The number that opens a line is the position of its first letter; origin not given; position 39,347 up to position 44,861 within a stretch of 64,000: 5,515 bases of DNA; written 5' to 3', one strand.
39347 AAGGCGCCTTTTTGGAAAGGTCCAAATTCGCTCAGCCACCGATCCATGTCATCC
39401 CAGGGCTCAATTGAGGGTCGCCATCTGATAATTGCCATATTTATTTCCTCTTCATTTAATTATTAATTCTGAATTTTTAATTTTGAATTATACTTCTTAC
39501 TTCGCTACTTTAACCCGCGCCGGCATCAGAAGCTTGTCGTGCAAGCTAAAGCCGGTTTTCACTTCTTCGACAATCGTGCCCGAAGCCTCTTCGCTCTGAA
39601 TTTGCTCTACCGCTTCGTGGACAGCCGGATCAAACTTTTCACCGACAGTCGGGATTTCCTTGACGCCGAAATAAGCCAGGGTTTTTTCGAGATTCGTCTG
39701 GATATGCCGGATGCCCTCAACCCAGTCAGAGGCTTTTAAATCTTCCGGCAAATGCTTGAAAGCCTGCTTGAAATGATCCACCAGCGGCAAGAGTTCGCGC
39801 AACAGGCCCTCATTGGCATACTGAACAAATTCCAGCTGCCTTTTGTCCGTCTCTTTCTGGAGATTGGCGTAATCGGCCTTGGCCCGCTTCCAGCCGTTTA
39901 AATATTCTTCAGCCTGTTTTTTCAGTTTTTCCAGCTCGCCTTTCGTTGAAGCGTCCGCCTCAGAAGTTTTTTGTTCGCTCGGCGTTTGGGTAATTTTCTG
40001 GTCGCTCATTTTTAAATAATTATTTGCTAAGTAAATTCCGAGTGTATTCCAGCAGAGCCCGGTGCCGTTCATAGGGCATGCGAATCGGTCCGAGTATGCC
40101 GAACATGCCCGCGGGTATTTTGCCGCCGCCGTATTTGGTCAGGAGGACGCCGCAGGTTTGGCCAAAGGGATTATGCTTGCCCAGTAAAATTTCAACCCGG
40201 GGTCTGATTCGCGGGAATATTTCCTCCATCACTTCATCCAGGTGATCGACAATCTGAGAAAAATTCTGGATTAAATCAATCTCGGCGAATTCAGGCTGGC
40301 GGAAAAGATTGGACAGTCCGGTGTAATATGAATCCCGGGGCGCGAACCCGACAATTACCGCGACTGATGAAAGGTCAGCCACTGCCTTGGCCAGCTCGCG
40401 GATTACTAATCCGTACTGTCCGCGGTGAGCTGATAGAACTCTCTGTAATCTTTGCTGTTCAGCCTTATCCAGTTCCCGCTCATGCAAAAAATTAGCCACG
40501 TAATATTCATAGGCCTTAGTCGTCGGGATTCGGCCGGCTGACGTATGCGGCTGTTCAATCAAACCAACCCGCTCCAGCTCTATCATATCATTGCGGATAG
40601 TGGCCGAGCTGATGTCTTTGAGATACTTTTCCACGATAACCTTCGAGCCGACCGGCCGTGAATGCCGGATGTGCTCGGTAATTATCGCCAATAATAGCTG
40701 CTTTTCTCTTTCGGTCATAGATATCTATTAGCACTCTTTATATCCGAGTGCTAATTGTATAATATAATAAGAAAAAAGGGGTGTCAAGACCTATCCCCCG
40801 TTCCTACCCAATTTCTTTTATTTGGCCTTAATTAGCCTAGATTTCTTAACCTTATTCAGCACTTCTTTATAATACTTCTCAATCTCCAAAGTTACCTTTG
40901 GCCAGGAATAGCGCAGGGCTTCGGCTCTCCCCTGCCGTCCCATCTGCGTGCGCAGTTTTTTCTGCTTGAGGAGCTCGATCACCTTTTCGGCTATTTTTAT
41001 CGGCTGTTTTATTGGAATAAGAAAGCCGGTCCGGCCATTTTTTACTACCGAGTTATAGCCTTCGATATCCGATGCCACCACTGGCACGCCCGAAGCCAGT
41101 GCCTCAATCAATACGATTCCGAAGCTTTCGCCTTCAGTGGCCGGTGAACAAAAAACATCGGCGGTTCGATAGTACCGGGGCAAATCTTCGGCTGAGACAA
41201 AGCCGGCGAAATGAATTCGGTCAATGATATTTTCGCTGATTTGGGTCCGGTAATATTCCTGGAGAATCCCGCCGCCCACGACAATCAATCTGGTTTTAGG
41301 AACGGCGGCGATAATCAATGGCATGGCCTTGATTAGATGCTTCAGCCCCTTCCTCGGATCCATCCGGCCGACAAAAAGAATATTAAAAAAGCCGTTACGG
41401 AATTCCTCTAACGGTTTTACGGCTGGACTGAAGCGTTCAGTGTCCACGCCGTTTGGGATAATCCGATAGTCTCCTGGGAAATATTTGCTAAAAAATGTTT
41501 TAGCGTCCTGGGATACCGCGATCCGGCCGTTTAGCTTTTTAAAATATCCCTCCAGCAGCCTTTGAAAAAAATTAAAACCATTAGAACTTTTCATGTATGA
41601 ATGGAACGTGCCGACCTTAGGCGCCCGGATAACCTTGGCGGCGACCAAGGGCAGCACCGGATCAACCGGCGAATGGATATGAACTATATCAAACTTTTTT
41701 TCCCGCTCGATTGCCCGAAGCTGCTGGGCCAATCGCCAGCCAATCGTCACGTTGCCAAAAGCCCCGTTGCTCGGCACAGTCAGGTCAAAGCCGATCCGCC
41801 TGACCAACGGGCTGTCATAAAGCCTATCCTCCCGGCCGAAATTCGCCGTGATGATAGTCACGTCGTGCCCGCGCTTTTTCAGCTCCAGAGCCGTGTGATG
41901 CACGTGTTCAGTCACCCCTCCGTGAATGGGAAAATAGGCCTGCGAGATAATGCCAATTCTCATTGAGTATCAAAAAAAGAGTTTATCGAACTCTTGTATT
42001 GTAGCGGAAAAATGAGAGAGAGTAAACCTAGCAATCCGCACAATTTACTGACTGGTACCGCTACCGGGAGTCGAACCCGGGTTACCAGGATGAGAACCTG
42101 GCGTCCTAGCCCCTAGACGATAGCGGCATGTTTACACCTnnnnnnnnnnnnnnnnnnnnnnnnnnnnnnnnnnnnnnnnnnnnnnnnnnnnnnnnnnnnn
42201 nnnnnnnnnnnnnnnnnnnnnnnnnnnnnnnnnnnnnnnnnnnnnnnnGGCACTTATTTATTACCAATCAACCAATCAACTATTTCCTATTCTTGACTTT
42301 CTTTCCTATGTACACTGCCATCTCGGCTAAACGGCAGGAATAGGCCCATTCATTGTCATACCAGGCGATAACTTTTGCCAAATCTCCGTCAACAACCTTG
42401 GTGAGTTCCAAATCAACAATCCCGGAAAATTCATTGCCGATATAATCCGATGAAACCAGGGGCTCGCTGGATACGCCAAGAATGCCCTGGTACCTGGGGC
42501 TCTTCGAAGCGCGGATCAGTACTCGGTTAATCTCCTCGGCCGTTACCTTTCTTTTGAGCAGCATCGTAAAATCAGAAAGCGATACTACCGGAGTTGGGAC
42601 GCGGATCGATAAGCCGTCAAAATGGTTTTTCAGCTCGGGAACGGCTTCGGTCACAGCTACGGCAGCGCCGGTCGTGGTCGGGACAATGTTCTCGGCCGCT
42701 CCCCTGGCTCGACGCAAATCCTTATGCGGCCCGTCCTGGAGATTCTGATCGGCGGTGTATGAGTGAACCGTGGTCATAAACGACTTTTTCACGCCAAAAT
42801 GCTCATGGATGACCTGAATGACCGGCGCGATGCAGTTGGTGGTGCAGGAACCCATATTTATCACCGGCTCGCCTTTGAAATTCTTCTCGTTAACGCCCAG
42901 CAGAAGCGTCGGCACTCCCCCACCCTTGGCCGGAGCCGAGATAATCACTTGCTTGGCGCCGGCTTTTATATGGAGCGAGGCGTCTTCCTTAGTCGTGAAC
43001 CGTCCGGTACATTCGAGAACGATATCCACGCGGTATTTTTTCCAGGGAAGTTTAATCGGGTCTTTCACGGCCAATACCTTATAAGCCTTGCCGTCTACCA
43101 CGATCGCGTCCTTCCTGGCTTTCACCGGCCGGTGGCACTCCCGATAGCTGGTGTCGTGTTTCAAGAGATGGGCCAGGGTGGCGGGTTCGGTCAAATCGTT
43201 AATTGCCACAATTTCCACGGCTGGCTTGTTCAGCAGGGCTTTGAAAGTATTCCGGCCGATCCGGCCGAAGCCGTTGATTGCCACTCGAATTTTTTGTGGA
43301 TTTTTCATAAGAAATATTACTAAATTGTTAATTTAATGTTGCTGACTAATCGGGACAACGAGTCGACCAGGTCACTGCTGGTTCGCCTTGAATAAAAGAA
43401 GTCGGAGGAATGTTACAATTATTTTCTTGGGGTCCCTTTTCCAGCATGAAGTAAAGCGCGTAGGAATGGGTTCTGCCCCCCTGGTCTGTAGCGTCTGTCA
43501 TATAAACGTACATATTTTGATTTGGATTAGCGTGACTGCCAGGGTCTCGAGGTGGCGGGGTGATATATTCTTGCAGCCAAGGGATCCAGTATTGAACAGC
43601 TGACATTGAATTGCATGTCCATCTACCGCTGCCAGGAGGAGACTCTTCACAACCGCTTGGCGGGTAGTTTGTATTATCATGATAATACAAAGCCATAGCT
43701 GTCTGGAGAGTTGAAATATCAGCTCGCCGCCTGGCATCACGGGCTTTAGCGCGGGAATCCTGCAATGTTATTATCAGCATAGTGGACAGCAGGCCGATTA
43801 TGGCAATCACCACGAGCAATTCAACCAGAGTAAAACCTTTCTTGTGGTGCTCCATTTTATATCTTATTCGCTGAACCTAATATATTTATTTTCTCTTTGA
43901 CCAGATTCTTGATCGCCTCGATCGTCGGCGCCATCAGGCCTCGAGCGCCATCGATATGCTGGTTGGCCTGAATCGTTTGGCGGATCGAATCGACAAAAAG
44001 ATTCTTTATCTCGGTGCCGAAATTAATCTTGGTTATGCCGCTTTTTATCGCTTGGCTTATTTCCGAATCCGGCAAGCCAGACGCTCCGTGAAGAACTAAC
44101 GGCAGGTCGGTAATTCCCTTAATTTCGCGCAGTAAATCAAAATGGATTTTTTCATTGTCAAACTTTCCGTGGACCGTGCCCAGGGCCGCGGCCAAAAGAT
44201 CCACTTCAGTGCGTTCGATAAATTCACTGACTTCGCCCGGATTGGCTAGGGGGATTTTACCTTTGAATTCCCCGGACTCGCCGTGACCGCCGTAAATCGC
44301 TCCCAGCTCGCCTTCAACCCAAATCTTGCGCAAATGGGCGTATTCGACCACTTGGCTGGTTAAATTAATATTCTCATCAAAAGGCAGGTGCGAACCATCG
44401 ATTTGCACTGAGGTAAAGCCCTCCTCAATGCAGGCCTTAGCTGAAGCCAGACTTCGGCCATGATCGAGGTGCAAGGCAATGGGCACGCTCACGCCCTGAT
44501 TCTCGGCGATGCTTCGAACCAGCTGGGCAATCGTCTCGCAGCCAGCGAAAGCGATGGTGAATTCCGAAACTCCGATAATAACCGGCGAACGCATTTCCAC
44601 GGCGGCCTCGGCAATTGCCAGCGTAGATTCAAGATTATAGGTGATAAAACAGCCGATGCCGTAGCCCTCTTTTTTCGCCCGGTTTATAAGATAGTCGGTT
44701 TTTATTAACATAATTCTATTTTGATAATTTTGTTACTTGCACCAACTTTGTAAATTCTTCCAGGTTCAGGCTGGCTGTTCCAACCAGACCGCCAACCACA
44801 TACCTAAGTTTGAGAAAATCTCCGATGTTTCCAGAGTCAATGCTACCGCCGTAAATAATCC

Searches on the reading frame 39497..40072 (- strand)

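Call 23: search_protein_families(library=pfam, proteins=[window:39497-40072:-], max_evalue=0.001)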
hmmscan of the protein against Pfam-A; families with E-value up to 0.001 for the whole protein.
window:39497-40072:- (191 aa): 1 family
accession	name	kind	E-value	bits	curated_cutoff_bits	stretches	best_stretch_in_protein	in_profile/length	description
PF01025.24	GrpE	-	8.1e-43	146.4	25.8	1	33-191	6-165/165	GrpE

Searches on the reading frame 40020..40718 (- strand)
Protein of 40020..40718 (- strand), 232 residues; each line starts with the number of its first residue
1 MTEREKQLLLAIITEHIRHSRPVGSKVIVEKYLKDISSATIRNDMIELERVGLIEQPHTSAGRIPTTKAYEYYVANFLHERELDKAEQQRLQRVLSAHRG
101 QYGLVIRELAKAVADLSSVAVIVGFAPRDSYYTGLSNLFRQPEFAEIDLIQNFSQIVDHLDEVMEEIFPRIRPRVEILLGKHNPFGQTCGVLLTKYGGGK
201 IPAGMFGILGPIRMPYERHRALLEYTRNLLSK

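Call 23: search_protein_families(library=pfam, proteins=[window:40020-40718:-], max_evalue=0.001)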
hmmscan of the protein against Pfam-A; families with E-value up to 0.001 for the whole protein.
window:40020-40718:- (232 aa): 3 families
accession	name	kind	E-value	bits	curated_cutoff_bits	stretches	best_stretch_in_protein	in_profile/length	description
PF01628.27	HrcA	-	4.2e-16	60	22.2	1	71-218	75-213/215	HrcA protein C terminal domain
PF03444.21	HrcA_DNA-bdg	-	3.7e-06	27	21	1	2-72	3-72/79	Winged helix-turn-helix transcription repressor, HrcA DNA-binding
PF08220.18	HTH_DeoR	-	0.00025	21.2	21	1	13-62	5-52/57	DeoR-like helix-turn-helix domain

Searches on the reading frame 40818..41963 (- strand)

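Call 23: search_protein_families(library=pfam, proteins=[window:40818-41963:-], max_evalue=0.001)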
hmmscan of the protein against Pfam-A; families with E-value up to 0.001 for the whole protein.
window:40818-41963:- (381 aa): 7 families
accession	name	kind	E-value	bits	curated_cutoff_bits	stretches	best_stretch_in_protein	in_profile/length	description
PF00534.26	Glycos_transf_1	-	4.8e-44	150.4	26.4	1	192-346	15-170/172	Glycosyl transferases group 1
PF13692.12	Glyco_trans_1_4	-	1.5e-37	129.4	27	1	194-333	3-141/142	Glycosyl transferases group 1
PF13439.12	Glyco_transf_4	-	6.7e-28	98.3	28.5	1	15-177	2-170/170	Glycosyltransferase Family 4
PF13579.12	Glyco_trans_4_4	-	3.7e-13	50.6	29.7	1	15-161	1-145/158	Glycosyl transferase 4-like domain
PF13524.12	Glyco_trans_1_2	-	1.8e-09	38.2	25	1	220-351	8-131/144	Glycosyl transferase-like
PF13477.12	Glyco_trans_4_2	-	2.5e-08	34.6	23.4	1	20-143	12-131/139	Glycosyl transferase 4-like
PF20706.3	GT4-conflict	-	4.3e-08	33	26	1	185-304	193-317/385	Family 4 Glycosyltransferase in conflict systems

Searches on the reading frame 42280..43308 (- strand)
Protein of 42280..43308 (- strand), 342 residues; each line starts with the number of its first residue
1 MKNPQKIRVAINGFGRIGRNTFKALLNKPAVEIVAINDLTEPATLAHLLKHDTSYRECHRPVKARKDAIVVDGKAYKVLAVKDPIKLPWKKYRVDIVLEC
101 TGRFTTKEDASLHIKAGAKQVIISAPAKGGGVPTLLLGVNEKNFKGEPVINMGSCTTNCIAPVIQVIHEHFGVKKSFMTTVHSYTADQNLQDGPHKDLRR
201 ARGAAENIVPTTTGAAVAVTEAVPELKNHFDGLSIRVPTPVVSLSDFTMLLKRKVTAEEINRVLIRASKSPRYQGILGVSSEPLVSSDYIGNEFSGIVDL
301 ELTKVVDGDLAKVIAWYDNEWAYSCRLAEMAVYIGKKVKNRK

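Call 63: search_protein_families(library=pfam, proteins=[window:42280-43308:-], max_evalue=0.00001)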
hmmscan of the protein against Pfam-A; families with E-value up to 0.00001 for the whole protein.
window:42280-43308:- (342 aa): 2 families
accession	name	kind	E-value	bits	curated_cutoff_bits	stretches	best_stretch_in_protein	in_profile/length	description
PF02800.25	Gp_dh_C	-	2.5e-56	190.1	24.4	1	160-317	1-158/158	Glyceraldehyde 3-phosphate dehydrogenase, C-terminal domain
PF00044.30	Gp_dh_N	-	2.7e-35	121.1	31.7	1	7-107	1-101/101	Glyceraldehyde 3-phosphate dehydrogenase, NAD binding domain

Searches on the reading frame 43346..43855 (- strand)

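Call 63: search_protein_families(library=pfam, proteins=[window:43346-43855:-], max_evalue=0.00001)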
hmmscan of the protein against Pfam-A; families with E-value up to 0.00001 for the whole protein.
window:43346-43855:- (169 aa): 1 family
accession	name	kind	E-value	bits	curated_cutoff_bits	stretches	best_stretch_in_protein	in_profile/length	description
PF07963.17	N_methyl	-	5.7e-09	35.6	21.2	1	4-27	3-26/27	Prokaryotic N-terminal methylation motif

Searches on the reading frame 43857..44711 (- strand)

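Call 63: search_protein_families(library=pfam, proteins=[window:43857-44711:-], max_evalue=0.00001)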
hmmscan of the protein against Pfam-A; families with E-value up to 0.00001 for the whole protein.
window:43857-44711:- (284 aa): 1 family
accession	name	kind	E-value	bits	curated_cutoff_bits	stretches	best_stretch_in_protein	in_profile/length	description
PF01116.26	F_bP_aldolase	-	3.2e-88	296.3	25.5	1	5-283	3-277/277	Fructose-bisphosphate aldolase class-II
